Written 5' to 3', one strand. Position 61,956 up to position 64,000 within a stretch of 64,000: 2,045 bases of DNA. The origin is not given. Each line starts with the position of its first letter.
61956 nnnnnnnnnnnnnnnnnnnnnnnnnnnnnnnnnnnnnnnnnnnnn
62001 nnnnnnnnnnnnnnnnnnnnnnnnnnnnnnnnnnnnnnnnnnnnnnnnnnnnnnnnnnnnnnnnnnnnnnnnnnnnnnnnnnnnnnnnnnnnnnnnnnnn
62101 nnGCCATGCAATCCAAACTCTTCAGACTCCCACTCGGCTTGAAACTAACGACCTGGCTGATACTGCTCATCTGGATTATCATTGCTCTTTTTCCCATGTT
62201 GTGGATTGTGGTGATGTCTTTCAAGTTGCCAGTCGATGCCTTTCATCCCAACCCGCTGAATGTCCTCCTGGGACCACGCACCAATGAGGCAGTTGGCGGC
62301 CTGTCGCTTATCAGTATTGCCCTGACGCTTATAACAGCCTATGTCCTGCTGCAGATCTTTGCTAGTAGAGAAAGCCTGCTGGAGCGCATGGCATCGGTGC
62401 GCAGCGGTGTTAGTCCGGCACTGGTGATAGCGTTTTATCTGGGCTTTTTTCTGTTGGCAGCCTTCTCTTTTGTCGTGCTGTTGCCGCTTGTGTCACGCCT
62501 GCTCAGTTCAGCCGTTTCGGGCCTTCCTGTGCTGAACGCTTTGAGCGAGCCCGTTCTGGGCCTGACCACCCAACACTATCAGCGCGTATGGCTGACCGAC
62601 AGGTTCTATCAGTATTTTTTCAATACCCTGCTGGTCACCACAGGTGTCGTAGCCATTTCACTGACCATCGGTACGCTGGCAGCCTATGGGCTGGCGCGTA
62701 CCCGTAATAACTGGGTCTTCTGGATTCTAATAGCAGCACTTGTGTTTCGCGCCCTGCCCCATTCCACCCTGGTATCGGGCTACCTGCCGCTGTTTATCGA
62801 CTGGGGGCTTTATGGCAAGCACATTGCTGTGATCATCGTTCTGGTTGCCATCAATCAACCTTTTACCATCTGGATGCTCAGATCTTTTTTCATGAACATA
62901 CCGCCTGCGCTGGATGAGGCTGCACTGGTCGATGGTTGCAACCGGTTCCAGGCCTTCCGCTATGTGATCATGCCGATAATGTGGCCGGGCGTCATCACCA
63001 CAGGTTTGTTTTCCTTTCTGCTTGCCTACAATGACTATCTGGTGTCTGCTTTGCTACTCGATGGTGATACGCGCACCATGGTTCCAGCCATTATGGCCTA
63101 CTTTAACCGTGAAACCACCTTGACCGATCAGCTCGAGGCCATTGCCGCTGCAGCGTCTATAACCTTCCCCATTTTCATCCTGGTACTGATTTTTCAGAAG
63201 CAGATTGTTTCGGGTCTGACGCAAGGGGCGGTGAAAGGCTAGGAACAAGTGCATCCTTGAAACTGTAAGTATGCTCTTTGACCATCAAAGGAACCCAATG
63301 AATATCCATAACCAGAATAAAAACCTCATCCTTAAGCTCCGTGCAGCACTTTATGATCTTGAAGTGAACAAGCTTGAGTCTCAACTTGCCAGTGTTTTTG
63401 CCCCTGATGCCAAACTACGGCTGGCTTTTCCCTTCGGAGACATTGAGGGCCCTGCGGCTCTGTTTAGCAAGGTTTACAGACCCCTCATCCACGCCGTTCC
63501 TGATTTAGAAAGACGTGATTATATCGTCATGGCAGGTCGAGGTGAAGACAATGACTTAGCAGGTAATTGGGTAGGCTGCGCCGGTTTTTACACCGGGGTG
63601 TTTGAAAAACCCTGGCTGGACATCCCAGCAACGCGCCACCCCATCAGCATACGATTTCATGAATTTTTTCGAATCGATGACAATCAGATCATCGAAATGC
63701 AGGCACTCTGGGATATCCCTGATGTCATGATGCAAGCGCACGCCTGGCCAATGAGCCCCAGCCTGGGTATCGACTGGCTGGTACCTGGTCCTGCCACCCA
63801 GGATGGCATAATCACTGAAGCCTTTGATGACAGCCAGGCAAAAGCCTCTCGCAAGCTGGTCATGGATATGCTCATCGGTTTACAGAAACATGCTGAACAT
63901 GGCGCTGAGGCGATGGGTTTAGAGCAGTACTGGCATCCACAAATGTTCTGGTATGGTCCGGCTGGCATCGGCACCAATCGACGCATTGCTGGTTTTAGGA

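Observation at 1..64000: Hyper-abundant palindromic hexamer CTCGAG (XhoI-type site) across coding and non-coding DNA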

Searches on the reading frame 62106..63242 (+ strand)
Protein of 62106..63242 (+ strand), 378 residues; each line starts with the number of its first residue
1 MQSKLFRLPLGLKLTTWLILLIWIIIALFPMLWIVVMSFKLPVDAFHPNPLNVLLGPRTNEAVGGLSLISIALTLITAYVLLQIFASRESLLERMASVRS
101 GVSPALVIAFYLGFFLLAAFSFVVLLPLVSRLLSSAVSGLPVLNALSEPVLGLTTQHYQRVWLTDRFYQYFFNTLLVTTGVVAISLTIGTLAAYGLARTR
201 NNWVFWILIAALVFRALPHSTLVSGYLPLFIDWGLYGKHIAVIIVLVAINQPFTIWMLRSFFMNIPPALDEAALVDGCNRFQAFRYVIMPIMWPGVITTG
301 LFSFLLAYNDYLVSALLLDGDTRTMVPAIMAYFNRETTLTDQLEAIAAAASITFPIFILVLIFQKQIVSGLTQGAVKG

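Call 72: search_protein_families(library=pfam, proteins=[window:62106-63242:+], max_evalue=0.001)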
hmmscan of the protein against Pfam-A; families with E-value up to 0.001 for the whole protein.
window:62106-63242:+ (378 aa): 1 family
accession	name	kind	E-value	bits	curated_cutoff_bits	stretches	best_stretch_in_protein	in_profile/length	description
PF00528.27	BPD_transp_1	-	1.4e-13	51.4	26.4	1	186-370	2-181/184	Binding-protein-dependent transport system inner membrane component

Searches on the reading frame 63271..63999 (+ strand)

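Call 72: search_protein_families(library=pfam, proteins=[window:63271-63999:+], max_evalue=0.001)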
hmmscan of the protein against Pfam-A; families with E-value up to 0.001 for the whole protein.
window:63271-63999:+ (243 aa): 2 families
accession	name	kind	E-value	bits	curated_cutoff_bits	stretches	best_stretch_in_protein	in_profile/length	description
PF07366.18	SnoaL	-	9.6e-06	25.9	28.4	1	38-155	18-125/126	SnoaL-like polyketide cyclase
PF12680.13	SnoaL_2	-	1.4e-05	26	27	1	38-143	15-102/102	SnoaL-like domain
